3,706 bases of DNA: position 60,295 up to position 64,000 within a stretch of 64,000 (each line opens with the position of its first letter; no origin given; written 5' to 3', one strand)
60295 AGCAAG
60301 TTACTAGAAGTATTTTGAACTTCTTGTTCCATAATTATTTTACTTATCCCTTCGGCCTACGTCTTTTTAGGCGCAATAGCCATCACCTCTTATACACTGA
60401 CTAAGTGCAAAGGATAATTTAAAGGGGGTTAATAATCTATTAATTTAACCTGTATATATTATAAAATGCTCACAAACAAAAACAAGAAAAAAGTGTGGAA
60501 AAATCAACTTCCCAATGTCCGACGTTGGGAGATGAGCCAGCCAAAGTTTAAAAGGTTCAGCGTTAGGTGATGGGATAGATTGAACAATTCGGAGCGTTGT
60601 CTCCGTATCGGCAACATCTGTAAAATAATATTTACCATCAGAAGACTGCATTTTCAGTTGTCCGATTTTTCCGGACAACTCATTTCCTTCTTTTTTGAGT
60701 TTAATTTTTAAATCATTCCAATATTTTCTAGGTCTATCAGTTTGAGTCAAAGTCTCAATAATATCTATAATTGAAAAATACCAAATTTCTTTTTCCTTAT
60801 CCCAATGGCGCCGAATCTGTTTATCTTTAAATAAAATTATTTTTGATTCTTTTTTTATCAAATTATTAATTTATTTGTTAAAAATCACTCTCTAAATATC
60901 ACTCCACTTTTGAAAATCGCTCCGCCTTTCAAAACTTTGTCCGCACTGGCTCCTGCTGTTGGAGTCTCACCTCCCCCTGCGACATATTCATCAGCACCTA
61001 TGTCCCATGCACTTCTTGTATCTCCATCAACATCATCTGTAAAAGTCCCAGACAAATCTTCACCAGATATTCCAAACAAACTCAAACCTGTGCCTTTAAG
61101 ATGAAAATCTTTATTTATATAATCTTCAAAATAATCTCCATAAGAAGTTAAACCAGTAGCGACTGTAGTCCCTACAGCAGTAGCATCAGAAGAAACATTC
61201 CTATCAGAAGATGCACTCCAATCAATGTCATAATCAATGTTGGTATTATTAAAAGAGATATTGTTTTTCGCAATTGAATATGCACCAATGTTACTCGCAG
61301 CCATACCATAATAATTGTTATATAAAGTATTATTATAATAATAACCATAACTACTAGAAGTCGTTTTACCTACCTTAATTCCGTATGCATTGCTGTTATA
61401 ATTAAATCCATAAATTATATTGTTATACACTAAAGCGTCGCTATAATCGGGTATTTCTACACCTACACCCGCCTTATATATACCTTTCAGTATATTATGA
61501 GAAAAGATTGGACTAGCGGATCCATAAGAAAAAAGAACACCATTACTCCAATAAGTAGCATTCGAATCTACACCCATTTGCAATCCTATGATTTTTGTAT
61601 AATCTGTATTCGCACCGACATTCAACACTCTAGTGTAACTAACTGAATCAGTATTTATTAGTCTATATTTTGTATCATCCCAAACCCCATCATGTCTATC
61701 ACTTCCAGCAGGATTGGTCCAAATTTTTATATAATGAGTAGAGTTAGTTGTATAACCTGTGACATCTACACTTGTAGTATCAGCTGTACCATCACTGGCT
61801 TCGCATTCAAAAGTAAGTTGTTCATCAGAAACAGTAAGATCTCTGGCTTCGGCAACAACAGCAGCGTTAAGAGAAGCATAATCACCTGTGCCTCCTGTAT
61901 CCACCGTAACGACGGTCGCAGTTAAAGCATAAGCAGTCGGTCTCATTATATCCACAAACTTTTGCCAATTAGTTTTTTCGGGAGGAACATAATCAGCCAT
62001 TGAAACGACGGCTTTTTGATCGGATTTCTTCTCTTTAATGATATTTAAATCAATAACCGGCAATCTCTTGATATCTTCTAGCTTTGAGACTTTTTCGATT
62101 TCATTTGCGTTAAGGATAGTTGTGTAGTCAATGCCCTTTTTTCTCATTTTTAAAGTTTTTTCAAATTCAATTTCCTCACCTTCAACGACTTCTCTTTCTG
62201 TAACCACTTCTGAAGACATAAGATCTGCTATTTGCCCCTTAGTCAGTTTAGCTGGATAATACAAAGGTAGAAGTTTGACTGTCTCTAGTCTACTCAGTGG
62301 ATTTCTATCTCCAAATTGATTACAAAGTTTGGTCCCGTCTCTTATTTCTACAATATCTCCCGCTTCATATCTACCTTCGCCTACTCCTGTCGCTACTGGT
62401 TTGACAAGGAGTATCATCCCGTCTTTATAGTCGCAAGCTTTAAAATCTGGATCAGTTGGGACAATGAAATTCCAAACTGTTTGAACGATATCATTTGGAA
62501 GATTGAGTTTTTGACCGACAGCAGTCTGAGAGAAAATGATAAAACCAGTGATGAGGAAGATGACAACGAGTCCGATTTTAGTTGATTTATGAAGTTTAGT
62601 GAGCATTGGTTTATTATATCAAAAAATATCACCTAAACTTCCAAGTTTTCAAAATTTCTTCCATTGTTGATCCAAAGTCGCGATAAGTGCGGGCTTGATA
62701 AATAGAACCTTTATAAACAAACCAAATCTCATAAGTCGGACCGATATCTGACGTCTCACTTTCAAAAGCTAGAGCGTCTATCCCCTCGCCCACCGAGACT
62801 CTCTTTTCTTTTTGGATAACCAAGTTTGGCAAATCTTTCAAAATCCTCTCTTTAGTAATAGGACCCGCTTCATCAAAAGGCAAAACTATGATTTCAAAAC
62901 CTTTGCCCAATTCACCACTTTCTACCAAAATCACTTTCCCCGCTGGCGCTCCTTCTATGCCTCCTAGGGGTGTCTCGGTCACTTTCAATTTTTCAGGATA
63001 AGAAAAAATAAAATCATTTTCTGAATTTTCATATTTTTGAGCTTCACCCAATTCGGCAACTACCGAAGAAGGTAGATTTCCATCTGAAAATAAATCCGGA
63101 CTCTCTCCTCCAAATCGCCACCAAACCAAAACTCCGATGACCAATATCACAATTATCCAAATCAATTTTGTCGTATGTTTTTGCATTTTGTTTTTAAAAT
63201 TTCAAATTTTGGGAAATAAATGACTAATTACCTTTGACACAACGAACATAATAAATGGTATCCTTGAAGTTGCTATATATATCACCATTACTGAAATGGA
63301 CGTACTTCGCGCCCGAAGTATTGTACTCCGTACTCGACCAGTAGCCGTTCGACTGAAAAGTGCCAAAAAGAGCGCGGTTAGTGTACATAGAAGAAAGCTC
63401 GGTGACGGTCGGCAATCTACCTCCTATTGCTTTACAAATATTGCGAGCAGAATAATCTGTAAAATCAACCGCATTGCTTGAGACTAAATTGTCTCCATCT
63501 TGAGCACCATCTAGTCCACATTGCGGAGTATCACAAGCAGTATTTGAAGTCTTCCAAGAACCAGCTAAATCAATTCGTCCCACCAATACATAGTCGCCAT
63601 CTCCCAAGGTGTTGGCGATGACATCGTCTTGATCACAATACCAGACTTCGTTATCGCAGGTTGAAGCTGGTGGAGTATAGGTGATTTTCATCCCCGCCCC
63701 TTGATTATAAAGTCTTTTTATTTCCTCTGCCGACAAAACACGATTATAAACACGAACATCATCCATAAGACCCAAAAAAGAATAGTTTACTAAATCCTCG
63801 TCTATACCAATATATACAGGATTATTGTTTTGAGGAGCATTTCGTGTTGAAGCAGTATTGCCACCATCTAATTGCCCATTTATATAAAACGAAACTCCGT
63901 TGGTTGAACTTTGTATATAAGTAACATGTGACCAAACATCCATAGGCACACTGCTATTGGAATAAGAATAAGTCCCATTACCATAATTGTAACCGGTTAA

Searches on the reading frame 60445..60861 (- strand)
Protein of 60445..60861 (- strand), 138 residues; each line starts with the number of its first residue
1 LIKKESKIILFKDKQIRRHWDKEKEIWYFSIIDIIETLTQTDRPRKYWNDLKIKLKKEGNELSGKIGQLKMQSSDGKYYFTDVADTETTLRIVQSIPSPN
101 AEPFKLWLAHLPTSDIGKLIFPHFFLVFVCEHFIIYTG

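Call 63: search_protein_families(library=pfam, proteins=[window:60445-60861:-], max_evalue=0.0001)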
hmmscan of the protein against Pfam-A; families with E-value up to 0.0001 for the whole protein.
window:60445-60861:- (138 aa): 1 family
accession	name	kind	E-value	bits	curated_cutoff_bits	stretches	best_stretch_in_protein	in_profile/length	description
PF02498.22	Bro-N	-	1.1e-06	29.6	25.6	1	16-109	2-91/96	BRO family, N-terminal domain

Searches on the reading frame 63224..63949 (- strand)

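Call 63: search_protein_families(library=pfam, proteins=[window:63224-63949:-], max_evalue=0.0001)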
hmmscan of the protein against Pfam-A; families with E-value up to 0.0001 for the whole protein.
window:63224-63949:- (241 aa): 2 families
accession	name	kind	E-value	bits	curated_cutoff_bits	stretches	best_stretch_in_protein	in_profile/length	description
PF13385.13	Laminin_G_3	-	1.6e-18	67.8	27.6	1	4-78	79-151/151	Concanavalin A-like lectin/glucanases superfamily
PF07603.17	Lcl_C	-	4.8e-10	40.2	34.9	1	159-239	26-117/117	Lcl C-terminal domain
